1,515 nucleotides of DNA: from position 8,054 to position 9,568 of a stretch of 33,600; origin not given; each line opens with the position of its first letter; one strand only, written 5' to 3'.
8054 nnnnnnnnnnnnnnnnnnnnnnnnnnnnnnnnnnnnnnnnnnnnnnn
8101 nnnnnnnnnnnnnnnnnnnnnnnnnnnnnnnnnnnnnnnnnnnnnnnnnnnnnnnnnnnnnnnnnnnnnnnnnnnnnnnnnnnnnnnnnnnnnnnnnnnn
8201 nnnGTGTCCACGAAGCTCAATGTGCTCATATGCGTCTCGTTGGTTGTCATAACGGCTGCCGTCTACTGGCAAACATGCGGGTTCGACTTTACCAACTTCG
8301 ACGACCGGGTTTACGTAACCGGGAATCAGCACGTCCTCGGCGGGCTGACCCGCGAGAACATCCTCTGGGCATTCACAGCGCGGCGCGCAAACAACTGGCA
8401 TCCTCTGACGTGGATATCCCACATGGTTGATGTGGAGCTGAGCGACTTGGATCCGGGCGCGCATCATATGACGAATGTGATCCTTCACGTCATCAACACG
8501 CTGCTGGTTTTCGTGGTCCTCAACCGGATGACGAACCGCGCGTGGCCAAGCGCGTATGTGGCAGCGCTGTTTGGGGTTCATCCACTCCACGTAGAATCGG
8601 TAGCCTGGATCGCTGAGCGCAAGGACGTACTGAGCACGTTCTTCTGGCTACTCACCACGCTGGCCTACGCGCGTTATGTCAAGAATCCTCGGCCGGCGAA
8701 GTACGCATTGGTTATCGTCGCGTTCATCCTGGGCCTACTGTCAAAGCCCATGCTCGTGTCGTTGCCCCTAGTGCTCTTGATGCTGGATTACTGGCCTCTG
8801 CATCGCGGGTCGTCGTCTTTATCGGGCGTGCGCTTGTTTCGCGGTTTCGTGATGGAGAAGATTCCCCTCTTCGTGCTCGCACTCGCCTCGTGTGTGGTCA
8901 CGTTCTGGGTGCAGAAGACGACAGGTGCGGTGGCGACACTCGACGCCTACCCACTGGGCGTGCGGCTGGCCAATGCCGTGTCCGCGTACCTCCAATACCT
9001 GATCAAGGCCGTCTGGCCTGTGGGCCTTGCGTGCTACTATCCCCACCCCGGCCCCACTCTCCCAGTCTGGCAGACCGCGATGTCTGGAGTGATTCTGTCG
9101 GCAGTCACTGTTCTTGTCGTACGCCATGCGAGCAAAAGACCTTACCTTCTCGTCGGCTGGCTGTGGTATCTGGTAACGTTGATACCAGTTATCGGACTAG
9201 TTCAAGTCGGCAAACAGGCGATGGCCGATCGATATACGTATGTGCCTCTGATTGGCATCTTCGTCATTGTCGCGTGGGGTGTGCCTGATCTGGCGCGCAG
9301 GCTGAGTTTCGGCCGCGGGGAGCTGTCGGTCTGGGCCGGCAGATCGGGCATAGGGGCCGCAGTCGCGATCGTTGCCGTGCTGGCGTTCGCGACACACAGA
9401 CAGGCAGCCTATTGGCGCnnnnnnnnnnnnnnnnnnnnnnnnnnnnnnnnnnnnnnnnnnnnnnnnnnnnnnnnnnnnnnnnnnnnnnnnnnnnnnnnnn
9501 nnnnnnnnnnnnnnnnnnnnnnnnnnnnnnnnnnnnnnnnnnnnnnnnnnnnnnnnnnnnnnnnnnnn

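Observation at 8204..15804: Three tandem TMTC-like GT-C/TPR glycosyltransferases plus a DPM1/GtrB-like GT2: candidate bacterial protein O-glycosylation module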

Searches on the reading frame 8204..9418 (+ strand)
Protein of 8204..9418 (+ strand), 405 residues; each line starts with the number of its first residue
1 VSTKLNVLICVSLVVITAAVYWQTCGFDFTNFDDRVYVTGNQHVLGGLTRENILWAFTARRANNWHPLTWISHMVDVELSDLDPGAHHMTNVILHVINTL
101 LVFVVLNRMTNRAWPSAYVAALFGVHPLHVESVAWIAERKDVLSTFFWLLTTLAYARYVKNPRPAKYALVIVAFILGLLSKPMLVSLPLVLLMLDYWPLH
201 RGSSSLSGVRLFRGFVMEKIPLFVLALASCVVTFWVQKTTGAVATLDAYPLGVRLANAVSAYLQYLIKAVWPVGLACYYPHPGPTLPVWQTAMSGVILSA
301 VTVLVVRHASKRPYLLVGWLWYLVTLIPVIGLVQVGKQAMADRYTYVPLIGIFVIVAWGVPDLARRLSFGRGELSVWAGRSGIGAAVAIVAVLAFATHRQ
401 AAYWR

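Call 11: search_solved_structures(query=A2, max_evalue=10, show_alignments=3)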
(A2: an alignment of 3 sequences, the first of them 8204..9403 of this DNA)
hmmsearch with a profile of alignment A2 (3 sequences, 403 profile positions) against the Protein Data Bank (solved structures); distinct sequences matched with E-value up to 10: 0.

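Call 14: find_homologous_proteins(query=window:8204-9403:+, max_evalue=0.00001)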
Query window:8204-9403:+ (400 aa): 8000 proteins with E <= 0.00001 among 8000 candidates; the best 120 are listed.
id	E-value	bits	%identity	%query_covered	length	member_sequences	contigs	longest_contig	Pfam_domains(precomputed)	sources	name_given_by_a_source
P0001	5.7e-204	696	79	99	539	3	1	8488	PF13431.13,PF23914.2,PF13414.13,PF13176.13,PF13428.13,PF13374.13,PF07721.21,PF14559.13,PF24575.2,PF13371.13,PF17874.8,PF00515.35,PF13424.13,PF21033.5,PF13432.13,PF13181.13,PF14561.13,PF07719.24,PF13174.13,PF13231.13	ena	-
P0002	1.2e-173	596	68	100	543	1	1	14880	PF13431.13,PF23914.2,PF13414.13,PF13176.13,PF13428.13,PF13374.13,PF07721.21,PF14559.13,PF24575.2,PF13371.13,PF00515.35,PF13424.13,PF13432.13,PF13181.13,PF07719.24,PF13174.13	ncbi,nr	ncbi:MAG: tetratricopeptide repeat protein [Armatimonadetes bacterium]|nr:tetratricopeptide repeat p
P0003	4.2e-152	525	63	91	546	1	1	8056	PF13431.13,PF13414.13,PF13176.13,PF13428.13,PF13374.13,PF14559.13,PF13371.13,PF00515.35,PF13424.13,PF13432.13,PF13181.13,PF07719.24,PF13231.13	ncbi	-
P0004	4.1e-145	502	63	91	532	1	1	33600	PF13431.13,PF13414.13,PF13176.13,PF13428.13,PF13374.13,PF14559.13,PF13371.13,PF00515.35,PF13424.13,PF21033.5,PF13432.13,PF13181.13,PF07719.24,PF13174.13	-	-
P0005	9.4e-145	501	63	89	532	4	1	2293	PF13431.13,PF13414.13,PF13176.13,PF13428.13,PF13374.13,PF14559.13,PF13371.13,PF00515.35,PF13424.13,PF21033.5,PF13432.13,PF13181.13,PF07719.24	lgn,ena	-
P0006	9.5e-143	494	61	90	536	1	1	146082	PF13431.13,PF23914.2,PF13414.13,PF13176.13,PF13428.13,PF13374.13,PF07721.21,PF14559.13,PF24575.2,PF13371.13,PF00515.35,PF13424.13,PF13432.13,PF13181.13,PF07719.24,PF13231.13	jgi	jgi:tetratricopeptide (TPR) repeat protein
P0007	9.1e-142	491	58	89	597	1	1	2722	PF13431.13,PF13414.13,PF13176.13,PF13428.13,PF13374.13,PF14559.13,PF13371.13,PF00515.35,PF13424.13,PF21033.5,PF13432.13,PF13181.13,PF07719.24,PF13174.13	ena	-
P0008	1.1e-139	484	59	90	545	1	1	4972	PF13431.13,PF23914.2,PF13414.13,PF13176.13,PF13428.13,PF13374.13,PF14559.13,PF24575.2,PF13371.13,PF00515.35,PF12895.14,PF13424.13,PF21033.5,PF13432.13,PF13181.13,PF07719.24,PF13174.13,PF13231.13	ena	-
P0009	6.2e-139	482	62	86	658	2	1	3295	PF03704.24,PF13431.13,PF23914.2,PF13414.13,PF13176.13,PF13428.13,PF13374.13,PF07721.21,PF14559.13,PF00515.35,PF12895.14,PF13424.13,PF21033.5,PF13432.13,PF13429.13,PF13181.13,PF07719.24,PF13174.13,PF13231.13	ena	-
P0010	8.1e-139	482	57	99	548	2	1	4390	PF03704.24,PF13431.13,PF23914.2,PF13414.13,PF13176.13,PF13428.13,PF13374.13,PF14559.13,PF24575.2,PF13371.13,PF00515.35,PF13424.13,PF13432.13,PF13181.13,PF07719.24,PF13231.13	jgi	-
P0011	3.1e-138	480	57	96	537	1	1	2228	PF13431.13,PF13414.13,PF13176.13,PF13428.13,PF13374.13,PF14559.13,PF13371.13,PF00515.35,PF13424.13,PF13432.13,PF13181.13,PF07719.24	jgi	jgi:hypothetical protein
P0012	5.2e-137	476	59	90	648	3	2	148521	PF13431.13,PF23914.2,PF13414.13,PF13176.13,PF13428.13,PF25064.2,PF13374.13,PF07721.21,PF14559.13,PF24575.2,PF13371.13,PF17874.8,PF00515.35,PF13424.13,PF21033.5,PF13432.13,PF13429.13,PF13181.13,PF07719.24,PF13174.13,PF13231.13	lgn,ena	-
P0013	6.0e-137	475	56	98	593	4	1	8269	PF13431.13,PF13414.13,PF13176.13,PF13428.13,PF13374.13,PF07721.21,PF14559.13,PF24575.2,PF00515.35,PF13424.13,PF13432.13,PF13181.13,PF07719.24,PF13174.13,PF13231.13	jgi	jgi:hypothetical protein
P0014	7.5e-137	475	58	89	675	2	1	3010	PF13431.13,PF23914.2,PF13414.13,PF13176.13,PF13428.13,PF25064.2,PF13374.13,PF07721.21,PF14559.13,PF24575.2,PF13371.13,PF17874.8,PF00515.35,PF12895.14,PF13424.13,PF21033.5,PF13432.13,PF13181.13,PF14561.13,PF07719.24,PF13174.13,PF13231.13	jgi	-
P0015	1.2e-136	474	55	98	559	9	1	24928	PF13431.13,PF23914.2,PF13414.13,PF13176.13,PF13428.13,PF13374.13,PF14559.13,PF24575.2,PF13371.13,PF00515.35,PF13424.13,PF21033.5,PF13432.13,PF13429.13,PF13181.13,PF07719.24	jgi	jgi:hypothetical protein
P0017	3.4e-136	473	58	98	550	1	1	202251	PF13431.13,PF13414.13,PF13176.13,PF13428.13,PF13374.13,PF07721.21,PF14559.13,PF13371.13,PF00515.35,PF12895.14,PF13424.13,PF21033.5,PF13432.13,PF13429.13,PF13181.13,PF14561.13,PF07719.24,PF13174.13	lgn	-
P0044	9.0e-133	462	57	92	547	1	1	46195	PF13431.13,PF13414.13,PF13176.13,PF13428.13,PF13374.13,PF07721.21,PF14559.13,PF13371.13,PF00515.35,PF13424.13,PF21033.5,PF13432.13,PF13429.13,PF13181.13,PF07719.24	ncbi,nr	ncbi:MAG: tetratricopeptide repeat protein [Armatimonadota bacterium]|nr:tetratricopeptide repeat pr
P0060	3.1e-131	457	57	89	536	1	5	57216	PF14559.13,PF13431.13,PF13414.13,PF00515.35,PF13424.13,PF13432.13,PF13181.13,PF07719.24,PF13374.13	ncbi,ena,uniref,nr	ncbi:MAG: tetratricopeptide repeat protein [Desulfobacterales bacterium]|uniref:Tetratricopeptide re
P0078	2.7e-130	453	53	93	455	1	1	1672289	PF13231.13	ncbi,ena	-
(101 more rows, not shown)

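Call 21: find_encoding_contigs(protein=P0044, flank=10000, max_places=3)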
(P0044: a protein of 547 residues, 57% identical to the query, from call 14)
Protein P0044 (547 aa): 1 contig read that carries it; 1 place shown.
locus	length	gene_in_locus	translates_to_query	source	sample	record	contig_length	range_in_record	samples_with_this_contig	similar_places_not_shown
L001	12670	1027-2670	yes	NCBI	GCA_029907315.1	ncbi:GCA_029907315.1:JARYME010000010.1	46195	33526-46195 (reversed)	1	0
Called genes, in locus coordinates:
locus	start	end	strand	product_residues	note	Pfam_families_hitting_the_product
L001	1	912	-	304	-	PF12705:PDDEXK_1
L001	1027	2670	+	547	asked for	PF00515:TPR_1 (weak), PF13181:TPR_8 (weak), PF13371:TPR_9 (weak), PF00515:TPR_1 (weak), PF13181:TPR_8 (weak), PF13414:TPR_11 (weak), PF13432:TPR_16, PF14559:TPR_19 (weak), +9 more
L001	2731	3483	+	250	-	PF00535:Glycos_transf_2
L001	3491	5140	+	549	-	PF13431:TPR_17 (faint), PF13176:TPR_7 (faint), PF13414:TPR_11 (faint), PF13428:TPR_14 (faint), PF13432:TPR_16 (faint), PF00515:TPR_1 (weak), PF07719:TPR_2 (weak), PF14559:TPR_19 (weak), +3 more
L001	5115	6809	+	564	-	PF00515:TPR_1, PF13414:TPR_11, PF13424:TPR_12, PF13432:TPR_16, PF13414:TPR_11, PF13432:TPR_16, PF00515:TPR_1, PF13414:TPR_11, +14 more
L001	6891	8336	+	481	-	-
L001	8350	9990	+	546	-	PF19864:Radical_SAM_N2, PF04055:Radical_SAM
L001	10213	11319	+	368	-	PF02463:SMC_N (weak), PF00005:ABC_tran, PF13304:AAA_21 (faint), PF17912:OB_MalK, PF08402:TOBE_2 (faint), PF03459:TOBE (weak)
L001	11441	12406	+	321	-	PF05448:AXE1, PF02129:Peptidase_S15 (faint), PF12146:Hydrolase_4 (faint), PF00561:Abhydrolase_1 (weak), PF12697:Abhydrolase_6 (weak), PF00326:Peptidase_S9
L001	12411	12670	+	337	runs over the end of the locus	PF01208:URO-D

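Call 22: find_encoding_contigs(protein=P0017, flank=10000, max_places=3)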
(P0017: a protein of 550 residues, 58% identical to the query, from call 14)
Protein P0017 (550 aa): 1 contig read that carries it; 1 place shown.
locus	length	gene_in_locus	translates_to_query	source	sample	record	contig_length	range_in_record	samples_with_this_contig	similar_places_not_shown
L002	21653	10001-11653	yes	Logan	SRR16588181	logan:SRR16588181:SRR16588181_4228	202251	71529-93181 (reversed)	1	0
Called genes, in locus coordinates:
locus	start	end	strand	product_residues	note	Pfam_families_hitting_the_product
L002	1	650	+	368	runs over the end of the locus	PF00346:Complex1_49kDa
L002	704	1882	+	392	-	PF01850:PIN, PF13638:PIN_4 (weak), PF01938:TRAM (weak)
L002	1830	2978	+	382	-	PF01128:IspD, PF02348:CTP_transf_3 (weak), PF12804:NTP_transf_3, PF02542:YgbB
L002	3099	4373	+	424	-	PF02403:Seryl_tRNA_N, PF00587:tRNA-synt_2b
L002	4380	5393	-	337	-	PF01408:GFO_IDH_MocA, PF02894:GFO_IDH_MocA_C, PF22725:GFO_IDH_MocA_C3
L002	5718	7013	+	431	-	PF00709:Adenylsucc_synt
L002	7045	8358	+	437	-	PF27526:XylA2_C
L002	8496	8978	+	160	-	PF03073:TspO_MBR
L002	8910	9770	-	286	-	PF12705:PDDEXK_1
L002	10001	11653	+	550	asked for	PF13429:TPR_15 (weak), PF13424:TPR_12 (weak), PF00515:TPR_1, PF13414:TPR_11, PF14559:TPR_19, PF00515:TPR_1, PF07719:TPR_2, PF13424:TPR_12, +14 more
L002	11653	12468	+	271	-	PF00535:Glycos_transf_2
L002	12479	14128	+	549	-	PF13176:TPR_7 (faint), PF13374:TPR_10 (faint), PF13414:TPR_11 (faint), PF13424:TPR_12 (faint), PF13428:TPR_14 (faint), PF14559:TPR_19 (weak), PF21033:RMD1-3 (weak), PF07719:TPR_2 (weak), +5 more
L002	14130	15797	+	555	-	PF13431:TPR_17, PF00515:TPR_1, PF07719:TPR_2, PF13414:TPR_11, PF13424:TPR_12, PF13432:TPR_16, PF14559:TPR_19, PF13432:TPR_16, +17 more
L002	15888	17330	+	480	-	-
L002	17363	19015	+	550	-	PF19864:Radical_SAM_N2, PF04055:Radical_SAM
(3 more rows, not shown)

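Call 24: find_encoding_contigs(protein=P0060, flank=8000, max_places=2)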
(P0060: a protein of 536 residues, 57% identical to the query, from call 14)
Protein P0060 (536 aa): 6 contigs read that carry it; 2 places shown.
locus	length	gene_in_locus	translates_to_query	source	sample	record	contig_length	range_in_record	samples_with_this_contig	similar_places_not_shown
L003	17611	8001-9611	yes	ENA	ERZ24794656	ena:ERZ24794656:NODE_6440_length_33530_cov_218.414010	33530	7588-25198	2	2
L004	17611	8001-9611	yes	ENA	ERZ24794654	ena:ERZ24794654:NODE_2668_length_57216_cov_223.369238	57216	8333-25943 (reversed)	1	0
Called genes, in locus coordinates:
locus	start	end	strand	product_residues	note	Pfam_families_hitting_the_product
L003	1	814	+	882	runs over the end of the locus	PF01564:Spermine_synth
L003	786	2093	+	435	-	-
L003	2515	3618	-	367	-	PF01041:DegT_DnrJ_EryC1, PF01212:Beta_elim_lyase (weak)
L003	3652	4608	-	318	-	PF01073:3Beta_HSD, PF01370:Epimerase, PF04321:RmlD_sub_bind, PF16363:GDP_Man_Dehyd, PF07993:NAD_binding_4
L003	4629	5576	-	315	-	PF01073:3Beta_HSD, PF01370:Epimerase, PF02719:Polysacc_synt_2, PF04321:RmlD_sub_bind, PF07993:NAD_binding_4 (faint), PF16363:GDP_Man_Dehyd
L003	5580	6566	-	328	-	PF04321:RmlD_sub_bind, PF01073:3Beta_HSD, PF01370:Epimerase, PF02719:Polysacc_synt_2, PF07993:NAD_binding_4 (faint), PF16363:GDP_Man_Dehyd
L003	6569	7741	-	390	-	PF08421:Methyltransf_13, PF13489:Methyltransf_23, PF08241:Methyltransf_11, PF08242:Methyltransf_12, PF13649:Methyltransf_25 (weak), PF08484:Methyltransf_14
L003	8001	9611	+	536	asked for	PF07719:TPR_2 (faint), PF13181:TPR_8 (faint), PF13424:TPR_12 (weak), PF13431:TPR_17 (faint), PF13374:TPR_10 (faint), PF13414:TPR_11 (weak), PF13432:TPR_16, PF00515:TPR_1 (weak), +1 more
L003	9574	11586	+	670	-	PF13231:PMT_2 (weak), PF13414:TPR_11, PF13432:TPR_16, PF00515:TPR_1, PF07719:TPR_2, PF13424:TPR_12, PF13414:TPR_11, PF14559:TPR_19, +15 more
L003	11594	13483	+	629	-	PF17874:TPR_MalT (weak), PF13414:TPR_11 (weak), PF00515:TPR_1, PF14559:TPR_19, PF13432:TPR_16, PF13414:TPR_11, PF14559:TPR_19, PF00515:TPR_1, +24 more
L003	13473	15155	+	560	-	PF02366:PMT, PF13231:PMT_2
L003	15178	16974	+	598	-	PF13431:TPR_17 (faint), PF13371:TPR_9 (weak), PF13414:TPR_11 (weak), PF13432:TPR_16 (weak), PF00515:TPR_1 (weak), PF13414:TPR_11 (weak), PF13432:TPR_16, PF13371:TPR_9 (weak), +6 more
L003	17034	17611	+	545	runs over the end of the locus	PF13181:TPR_8 (faint), PF13431:TPR_17 (faint), PF07719:TPR_2 (faint), PF13371:TPR_9 (faint), PF00515:TPR_1 (faint), PF13414:TPR_11 (faint), PF13432:TPR_16 (weak)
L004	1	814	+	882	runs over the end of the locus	PF01564:Spermine_synth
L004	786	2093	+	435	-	-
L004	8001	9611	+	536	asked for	PF07719:TPR_2 (faint), PF13181:TPR_8 (faint), PF13424:TPR_12 (weak), PF13431:TPR_17 (faint), PF13374:TPR_10 (faint), PF13414:TPR_11 (weak), PF13432:TPR_16, PF00515:TPR_1 (weak), +1 more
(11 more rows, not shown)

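Call 25: find_encoding_contigs(protein=P0078, flank=8000, max_places=2)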
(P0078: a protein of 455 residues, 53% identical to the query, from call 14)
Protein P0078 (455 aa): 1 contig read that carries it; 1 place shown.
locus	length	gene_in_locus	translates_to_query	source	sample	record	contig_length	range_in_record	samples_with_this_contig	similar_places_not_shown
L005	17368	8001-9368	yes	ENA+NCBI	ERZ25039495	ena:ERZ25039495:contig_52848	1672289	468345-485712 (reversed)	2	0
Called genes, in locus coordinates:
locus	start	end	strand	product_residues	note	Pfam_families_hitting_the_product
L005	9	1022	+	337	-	PF01842:ACT, PF22629:ACT_AHAS_ss, PF13710:ACT_5 (weak)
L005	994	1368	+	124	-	PF02826:2-Hacid_dh_C (weak), PF00670:AdoHcyase_NAD (weak), PF07991:KARI_N, PF03446:NAD_binding_2 (weak), PF03807:F420_oxidored (weak)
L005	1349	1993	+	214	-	PF07991:KARI_N, PF01450:KARI_C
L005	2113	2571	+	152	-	PF09719:C_GCAxxG_C_C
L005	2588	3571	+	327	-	-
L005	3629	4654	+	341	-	PF00682:HMGL-like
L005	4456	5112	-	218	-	-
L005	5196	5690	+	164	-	-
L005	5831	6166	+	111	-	-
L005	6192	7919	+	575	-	PF13231:PMT_2, PF13432:TPR_16 (faint), PF13428:TPR_14 (faint), PF07719:TPR_2 (faint), PF13424:TPR_12 (faint), PF14559:TPR_19 (faint), PF13431:TPR_17 (faint), PF00515:TPR_1 (faint), +2 more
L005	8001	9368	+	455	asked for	PF13231:PMT_2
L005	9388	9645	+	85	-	PF00515:TPR_1 (faint), PF07719:TPR_2 (faint), PF13432:TPR_16 (faint), PF13414:TPR_11 (weak)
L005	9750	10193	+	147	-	PF00330:Aconitase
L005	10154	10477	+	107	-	PF00330:Aconitase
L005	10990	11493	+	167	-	-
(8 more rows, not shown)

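Call 37: search_protein_families(library=pfam, proteins=[window:8204-9418:+], max_evalue=10)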
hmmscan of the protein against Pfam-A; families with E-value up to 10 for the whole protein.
window:8204-9418:+ (405 aa): 1 family
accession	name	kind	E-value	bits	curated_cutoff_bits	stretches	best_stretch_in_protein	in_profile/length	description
PF13231.12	PMT_2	-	2.2e-07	31.6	26.1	1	89-193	26-127/160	Dolichyl-phosphate-mannose-protein mannosyltransferase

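Call 43: predict_structure(alignment_id=A4)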
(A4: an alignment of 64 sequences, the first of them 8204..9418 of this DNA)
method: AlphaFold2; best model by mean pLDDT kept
length: 405 residues; sequences in the alignment: 64
mean_pLDDT: 90.3   pTM: 0.92
mean pLDDT of the five models: 90.3, 89.4, 89.3, 89.1, 88.0
residues with pLDDT >= 90: 285; 70-90: 84; 50-70: 31; < 50: 5
segments of 3 or more residues with pLDDT < 50: 339-342
pLDDT, mean of each block of 10 residues (from residue 1): 92 98 96 92 98 96 90 98 97 98 98 97 95 93 96 98 98 97 91 96 75 93 95 89 75 85 90 73 74 96 97 97 85 54 70 97 86 78 95 96 90
secondary structure, 60 per line:
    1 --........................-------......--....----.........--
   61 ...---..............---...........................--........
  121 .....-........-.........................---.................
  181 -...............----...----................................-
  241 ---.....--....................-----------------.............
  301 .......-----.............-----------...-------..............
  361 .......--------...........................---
elements in order: H3-26 H34-39 H42-45 H50-58 H67-80 H84-110 H113-125 H127-134 H136-160 H164-180 H182-196 H208-239 H244-248 H251-270 H288-307 H313-325 H347-367 H376-402

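Call 46: fold_search(model_id=the predicted structure, library=pdb)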
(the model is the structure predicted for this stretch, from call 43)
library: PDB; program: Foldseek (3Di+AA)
matches with E <= 10: 355; with E <= 0.001: 1
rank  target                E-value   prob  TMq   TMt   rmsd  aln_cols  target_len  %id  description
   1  8b6l_I                1.0e-03  1.00  0.52  0.34  15.2       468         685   12  Subtomogram average of the human Sec61-TRAP-OSTA-translocon (released 2022-12-07)
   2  8pn9_A                1.4e-03  1.00  0.50  0.34  12.6       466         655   10  Structure of human oligosaccharyltransferase OST-A complex bound to NGI-1 (released 2024-05-08)
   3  9n9j_I                1.6e-03  1.00  0.52  0.33  12.6       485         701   12  Structure of a GRP94 folding intermediate engaged with a CCDC134- and FKBP11-bound secretory translocon (released 2025-11-19)
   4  9i5k_A                3.8e-03  1.00  0.52  0.44  12.3       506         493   11  Structure of the Chaetomium thermophilum Pmt4 homodimer (C2 symmetry) (released 2025-12-24)
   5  6ftg_5                4.3e-03  1.00  0.48  0.33  14.7       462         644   12  Subtomogram average of OST-containing ribosome-translocon complexes from canine rough microsomal membranes (released 2018-03-21)
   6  5ogl_A                5.1e-03  1.00  0.52  0.32  11.8       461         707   12  Structure of bacterial oligosaccharyltransferase PglB in complex with an acceptor peptide and an lipid-linked oligosac (released 2017-10-25)
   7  3rce_A                1.2e-02  1.00  0.50  0.33  14.5       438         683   11  Bacterial oligosaccharyltransferase PglB (released 2011-06-15)
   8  3waj                  1.3e-02  1.00  0.49  0.28  13.9       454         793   13  Crystal structure of the Archaeoglobus fulgidus oligosaccharyltransferase (O29867_ARCFU) complex with Zn and sulfate (released 2013-10-30)
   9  5f15                  1.9e-02  1.00  0.42  0.34  13.7       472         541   14  Crystal Structure of ArnT from Cupriavidus metallidurans bound to Undecaprenyl phosphate (released 2016-02-17)
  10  9e6i_B                2.2e-02  1.00  0.40  0.24   6.2       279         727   14  Cryo-EM structure of Saccharomyces cerevisiae Pmt4-Ccw5 complex (released 2025-10-15)
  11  9e61_B                2.2e-02  1.00  0.39  0.23   6.5       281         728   14  Cryo-EM structure of Saccharomyces cerevisiae Pmt4 apo form (released 2025-10-15)
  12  7wld_U                2.4e-02  0.99  0.36  0.35  15.1       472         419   12  Cryo-EM structure of the human glycosylphosphatidylinositol transamidase complex at 2.53 Angstrom resolution (released 2022-04-27)
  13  9e61_A                2.5e-02  1.00  0.40  0.24   6.1       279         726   15  Cryo-EM structure of Saccharomyces cerevisiae Pmt4 apo form (released 2025-10-15)
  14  8imx_U                2.8e-02  0.98  0.35  0.34  15.1       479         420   11  Cryo-EM structure of GPI-T with a chimeric GPI-anchored protein (released 2023-08-16)
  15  7zlg_A                3.0e-02  1.00  0.48  0.32  11.3       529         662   10  Cryo-EM structure of C-mannosyltransferase CeDPY19, in complex with acceptor peptide and bound to CMT2-Fab and anti-Fa (released 2023-01-11)
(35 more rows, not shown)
